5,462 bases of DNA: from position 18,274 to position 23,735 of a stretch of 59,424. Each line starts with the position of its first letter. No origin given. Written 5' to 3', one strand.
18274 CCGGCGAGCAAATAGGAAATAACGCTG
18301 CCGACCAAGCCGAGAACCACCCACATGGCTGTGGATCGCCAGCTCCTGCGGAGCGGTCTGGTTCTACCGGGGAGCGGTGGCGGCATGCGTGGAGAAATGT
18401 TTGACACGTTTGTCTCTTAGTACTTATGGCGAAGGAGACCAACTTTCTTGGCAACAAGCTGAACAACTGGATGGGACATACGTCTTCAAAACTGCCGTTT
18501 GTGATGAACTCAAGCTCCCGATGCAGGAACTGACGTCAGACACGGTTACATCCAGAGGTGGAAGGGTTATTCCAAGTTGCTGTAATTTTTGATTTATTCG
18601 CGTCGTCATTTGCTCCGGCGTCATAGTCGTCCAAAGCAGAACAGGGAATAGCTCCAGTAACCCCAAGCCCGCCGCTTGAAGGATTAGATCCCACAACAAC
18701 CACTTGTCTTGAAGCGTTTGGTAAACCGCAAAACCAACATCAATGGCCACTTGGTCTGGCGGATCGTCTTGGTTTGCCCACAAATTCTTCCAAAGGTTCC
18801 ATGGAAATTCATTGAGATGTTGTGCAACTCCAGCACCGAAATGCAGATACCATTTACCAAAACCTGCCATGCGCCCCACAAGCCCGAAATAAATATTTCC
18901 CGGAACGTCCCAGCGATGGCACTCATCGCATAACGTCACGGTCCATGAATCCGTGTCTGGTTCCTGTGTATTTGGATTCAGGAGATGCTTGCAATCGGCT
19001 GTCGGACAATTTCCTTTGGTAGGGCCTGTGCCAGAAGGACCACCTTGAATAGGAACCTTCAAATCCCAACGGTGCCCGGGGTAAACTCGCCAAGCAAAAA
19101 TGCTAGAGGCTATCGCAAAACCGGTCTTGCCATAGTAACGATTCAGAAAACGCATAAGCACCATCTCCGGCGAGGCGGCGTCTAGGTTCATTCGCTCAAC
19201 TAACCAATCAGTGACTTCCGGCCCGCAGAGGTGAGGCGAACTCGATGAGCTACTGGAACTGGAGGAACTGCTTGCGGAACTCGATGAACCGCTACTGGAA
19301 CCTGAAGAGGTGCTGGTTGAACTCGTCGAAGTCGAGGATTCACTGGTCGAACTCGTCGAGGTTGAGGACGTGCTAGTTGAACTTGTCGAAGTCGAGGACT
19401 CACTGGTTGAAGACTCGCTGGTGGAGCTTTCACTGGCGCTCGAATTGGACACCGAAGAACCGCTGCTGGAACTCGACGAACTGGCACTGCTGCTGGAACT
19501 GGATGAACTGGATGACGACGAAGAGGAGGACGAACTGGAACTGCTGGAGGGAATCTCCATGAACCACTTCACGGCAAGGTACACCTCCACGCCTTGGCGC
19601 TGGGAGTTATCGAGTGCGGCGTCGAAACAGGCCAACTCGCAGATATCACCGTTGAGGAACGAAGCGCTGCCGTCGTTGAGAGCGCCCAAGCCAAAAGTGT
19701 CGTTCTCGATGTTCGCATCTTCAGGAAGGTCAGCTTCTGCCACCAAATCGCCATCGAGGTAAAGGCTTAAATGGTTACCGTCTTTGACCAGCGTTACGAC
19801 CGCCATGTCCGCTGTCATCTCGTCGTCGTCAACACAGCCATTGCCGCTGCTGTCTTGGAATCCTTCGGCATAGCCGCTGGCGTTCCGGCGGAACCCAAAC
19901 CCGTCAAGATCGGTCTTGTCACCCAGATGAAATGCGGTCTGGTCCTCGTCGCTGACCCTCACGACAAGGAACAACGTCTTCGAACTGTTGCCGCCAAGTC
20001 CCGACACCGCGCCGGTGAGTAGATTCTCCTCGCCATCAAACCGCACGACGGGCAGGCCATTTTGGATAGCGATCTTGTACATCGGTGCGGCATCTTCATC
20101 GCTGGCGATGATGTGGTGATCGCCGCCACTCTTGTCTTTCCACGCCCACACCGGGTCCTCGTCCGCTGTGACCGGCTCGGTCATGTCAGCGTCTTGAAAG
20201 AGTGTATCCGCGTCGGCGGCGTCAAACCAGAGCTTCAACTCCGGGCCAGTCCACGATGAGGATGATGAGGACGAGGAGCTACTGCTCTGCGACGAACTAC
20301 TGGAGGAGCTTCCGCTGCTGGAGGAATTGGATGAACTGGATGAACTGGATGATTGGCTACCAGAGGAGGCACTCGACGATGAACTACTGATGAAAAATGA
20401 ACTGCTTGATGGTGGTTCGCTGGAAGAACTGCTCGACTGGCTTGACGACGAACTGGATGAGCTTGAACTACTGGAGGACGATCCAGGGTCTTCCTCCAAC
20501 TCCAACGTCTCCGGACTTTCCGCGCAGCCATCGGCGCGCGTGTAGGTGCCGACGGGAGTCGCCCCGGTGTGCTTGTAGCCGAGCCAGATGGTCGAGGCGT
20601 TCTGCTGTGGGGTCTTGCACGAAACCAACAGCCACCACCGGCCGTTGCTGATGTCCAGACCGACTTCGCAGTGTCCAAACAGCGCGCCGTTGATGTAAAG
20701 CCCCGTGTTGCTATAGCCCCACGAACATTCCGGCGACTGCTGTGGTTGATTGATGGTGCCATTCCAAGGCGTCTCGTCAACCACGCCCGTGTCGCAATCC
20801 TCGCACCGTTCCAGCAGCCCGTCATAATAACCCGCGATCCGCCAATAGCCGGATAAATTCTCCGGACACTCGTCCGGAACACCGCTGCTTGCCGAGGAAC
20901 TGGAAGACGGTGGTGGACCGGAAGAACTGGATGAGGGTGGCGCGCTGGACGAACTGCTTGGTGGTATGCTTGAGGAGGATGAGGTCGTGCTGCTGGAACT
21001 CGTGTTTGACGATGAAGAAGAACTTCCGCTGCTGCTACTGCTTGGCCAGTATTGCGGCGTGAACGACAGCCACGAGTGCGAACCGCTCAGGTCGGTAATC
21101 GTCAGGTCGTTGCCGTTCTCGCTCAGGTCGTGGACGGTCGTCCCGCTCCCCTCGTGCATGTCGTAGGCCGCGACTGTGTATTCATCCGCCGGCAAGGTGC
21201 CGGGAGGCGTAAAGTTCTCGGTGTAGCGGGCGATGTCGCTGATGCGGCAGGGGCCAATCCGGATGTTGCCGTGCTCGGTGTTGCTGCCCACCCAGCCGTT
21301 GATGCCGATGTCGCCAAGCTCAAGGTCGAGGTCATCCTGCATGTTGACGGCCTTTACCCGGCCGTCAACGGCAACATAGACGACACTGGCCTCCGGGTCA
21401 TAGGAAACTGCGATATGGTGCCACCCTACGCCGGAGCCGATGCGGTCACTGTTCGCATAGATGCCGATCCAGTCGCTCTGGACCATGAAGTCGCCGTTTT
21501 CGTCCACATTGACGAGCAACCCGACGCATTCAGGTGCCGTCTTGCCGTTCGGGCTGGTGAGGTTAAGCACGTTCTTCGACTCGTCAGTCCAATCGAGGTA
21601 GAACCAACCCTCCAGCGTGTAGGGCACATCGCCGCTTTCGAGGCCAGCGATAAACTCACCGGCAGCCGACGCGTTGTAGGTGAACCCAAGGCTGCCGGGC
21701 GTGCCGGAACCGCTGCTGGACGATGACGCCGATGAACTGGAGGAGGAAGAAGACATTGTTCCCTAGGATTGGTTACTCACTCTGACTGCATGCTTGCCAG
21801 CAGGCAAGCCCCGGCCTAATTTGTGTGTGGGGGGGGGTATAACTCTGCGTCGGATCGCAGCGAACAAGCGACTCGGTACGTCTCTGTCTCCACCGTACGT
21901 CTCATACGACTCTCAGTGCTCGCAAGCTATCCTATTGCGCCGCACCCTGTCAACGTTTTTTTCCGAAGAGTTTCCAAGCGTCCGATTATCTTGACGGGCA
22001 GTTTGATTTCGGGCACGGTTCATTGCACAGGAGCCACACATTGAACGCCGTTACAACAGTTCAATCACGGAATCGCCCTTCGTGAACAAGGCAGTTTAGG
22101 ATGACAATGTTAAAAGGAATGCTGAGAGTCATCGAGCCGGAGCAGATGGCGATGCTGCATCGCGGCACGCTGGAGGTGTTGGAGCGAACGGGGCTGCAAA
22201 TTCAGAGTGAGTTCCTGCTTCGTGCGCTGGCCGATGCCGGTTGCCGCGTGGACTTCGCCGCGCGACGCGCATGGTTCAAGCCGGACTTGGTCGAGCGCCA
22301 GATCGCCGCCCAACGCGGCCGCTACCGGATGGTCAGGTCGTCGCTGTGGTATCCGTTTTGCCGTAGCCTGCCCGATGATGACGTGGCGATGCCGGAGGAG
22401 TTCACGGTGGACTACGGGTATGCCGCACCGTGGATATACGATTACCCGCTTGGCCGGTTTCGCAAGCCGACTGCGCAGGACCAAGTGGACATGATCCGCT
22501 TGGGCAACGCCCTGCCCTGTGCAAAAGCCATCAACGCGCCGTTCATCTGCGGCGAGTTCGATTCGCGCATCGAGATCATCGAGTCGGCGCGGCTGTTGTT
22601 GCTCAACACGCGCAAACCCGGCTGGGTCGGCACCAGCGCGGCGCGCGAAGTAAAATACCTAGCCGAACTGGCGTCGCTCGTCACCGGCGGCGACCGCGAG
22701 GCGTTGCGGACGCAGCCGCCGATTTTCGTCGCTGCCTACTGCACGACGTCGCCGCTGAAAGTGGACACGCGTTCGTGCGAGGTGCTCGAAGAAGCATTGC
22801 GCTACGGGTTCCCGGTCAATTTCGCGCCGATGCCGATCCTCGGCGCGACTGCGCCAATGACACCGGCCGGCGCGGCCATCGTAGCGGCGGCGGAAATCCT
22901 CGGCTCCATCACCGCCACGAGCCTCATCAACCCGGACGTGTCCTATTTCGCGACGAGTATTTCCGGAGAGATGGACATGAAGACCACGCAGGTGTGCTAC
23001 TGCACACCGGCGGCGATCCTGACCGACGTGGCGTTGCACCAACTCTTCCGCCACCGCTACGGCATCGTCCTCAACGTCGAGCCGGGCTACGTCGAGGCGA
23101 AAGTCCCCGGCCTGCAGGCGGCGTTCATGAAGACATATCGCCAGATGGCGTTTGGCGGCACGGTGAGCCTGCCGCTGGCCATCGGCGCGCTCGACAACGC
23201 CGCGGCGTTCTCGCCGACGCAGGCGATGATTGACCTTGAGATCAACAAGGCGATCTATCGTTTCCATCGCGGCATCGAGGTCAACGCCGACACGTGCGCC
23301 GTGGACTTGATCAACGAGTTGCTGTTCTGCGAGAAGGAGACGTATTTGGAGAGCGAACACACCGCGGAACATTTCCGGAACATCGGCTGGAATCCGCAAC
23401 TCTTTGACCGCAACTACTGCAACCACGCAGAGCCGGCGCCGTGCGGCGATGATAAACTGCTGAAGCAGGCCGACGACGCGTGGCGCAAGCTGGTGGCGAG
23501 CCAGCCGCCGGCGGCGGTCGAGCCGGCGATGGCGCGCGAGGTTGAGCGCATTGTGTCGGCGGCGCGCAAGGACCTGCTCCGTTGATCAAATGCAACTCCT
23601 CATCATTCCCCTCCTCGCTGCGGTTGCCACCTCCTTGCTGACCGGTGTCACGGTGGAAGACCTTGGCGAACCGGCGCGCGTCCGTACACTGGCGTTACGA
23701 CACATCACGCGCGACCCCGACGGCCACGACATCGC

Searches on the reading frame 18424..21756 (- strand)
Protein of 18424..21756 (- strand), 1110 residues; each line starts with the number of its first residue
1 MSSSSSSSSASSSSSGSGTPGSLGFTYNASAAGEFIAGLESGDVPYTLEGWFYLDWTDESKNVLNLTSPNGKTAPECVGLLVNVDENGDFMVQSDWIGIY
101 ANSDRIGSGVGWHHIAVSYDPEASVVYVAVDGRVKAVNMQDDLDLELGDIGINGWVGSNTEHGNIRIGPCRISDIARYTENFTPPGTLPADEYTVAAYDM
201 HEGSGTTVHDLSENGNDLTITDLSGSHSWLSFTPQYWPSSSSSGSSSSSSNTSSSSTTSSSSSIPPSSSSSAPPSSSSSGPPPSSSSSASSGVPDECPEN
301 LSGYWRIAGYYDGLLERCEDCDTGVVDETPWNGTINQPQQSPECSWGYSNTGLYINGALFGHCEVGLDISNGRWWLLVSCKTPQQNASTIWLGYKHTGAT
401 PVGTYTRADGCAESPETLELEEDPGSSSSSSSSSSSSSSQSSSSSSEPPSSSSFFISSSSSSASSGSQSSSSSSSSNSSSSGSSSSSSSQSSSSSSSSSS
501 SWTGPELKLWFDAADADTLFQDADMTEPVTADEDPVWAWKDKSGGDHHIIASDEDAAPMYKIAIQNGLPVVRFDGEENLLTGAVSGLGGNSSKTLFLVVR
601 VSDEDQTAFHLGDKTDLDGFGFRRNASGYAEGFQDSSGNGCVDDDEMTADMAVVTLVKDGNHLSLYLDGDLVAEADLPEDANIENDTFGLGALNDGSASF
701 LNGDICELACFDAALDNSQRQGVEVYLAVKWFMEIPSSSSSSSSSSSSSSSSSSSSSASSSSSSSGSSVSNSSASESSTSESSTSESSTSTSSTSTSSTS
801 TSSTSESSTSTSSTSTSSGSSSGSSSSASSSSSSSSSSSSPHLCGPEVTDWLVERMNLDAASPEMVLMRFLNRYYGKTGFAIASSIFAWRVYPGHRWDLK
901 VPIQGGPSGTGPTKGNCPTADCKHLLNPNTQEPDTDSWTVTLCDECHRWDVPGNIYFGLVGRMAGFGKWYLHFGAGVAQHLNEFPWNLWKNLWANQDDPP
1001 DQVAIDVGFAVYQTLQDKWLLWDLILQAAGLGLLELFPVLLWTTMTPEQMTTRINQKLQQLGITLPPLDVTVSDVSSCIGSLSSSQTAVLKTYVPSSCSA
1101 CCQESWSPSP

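Call 7: search_protein_families(library=pfam, proteins=[window:18424-21756:-], max_evalue=0.01)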
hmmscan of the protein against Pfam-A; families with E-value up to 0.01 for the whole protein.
window:18424-21756:- (1110 aa): 2 families
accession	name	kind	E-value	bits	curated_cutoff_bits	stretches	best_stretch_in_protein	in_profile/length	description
PF13385.13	Laminin_G_3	-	9.3e-13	49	27.6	2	600-717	28-147/151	Concanavalin A-like lectin/glucanases superfamily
PF15607.11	Ntox44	-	6e-07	30.2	24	1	946-1013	40-103/104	Bacterial toxin 44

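Call 41: search_protein_families(library=ncbifam, proteins=[window:18424-21756:-], max_evalue=0.01)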
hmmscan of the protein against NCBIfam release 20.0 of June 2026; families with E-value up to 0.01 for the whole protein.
window:18424-21756:- (1110 aa): 0 families

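Call 42: search_protein_families(library=phrogs, proteins=[window:18424-21756:-], max_evalue=0.01)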
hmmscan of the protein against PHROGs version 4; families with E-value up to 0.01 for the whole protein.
window:18424-21756:- (1110 aa): 1 family
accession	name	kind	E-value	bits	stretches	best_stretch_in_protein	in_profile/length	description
phrog_38322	-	unknown function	0.00088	19.3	1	111-185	424-499/506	-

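Call 83: search_protein_families(library=padloc, proteins=[window:18424-21756:-], max_evalue=0.01)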
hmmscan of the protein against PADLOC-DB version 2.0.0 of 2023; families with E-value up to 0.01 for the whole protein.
window:18424-21756:- (1110 aa): 0 families

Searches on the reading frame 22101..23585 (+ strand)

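Call 13: search_protein_families(library=pfam, proteins=[window:22101-23585:+], max_evalue=0.001)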
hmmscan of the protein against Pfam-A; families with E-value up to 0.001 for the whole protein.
window:22101-23585:+ (494 aa): 1 family
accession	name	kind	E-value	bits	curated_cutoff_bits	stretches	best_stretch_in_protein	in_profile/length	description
PF06253.16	MTTB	-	1.6e-47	162.1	25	1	8-485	31-492/500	Trimethylamine methyltransferase (MTTB)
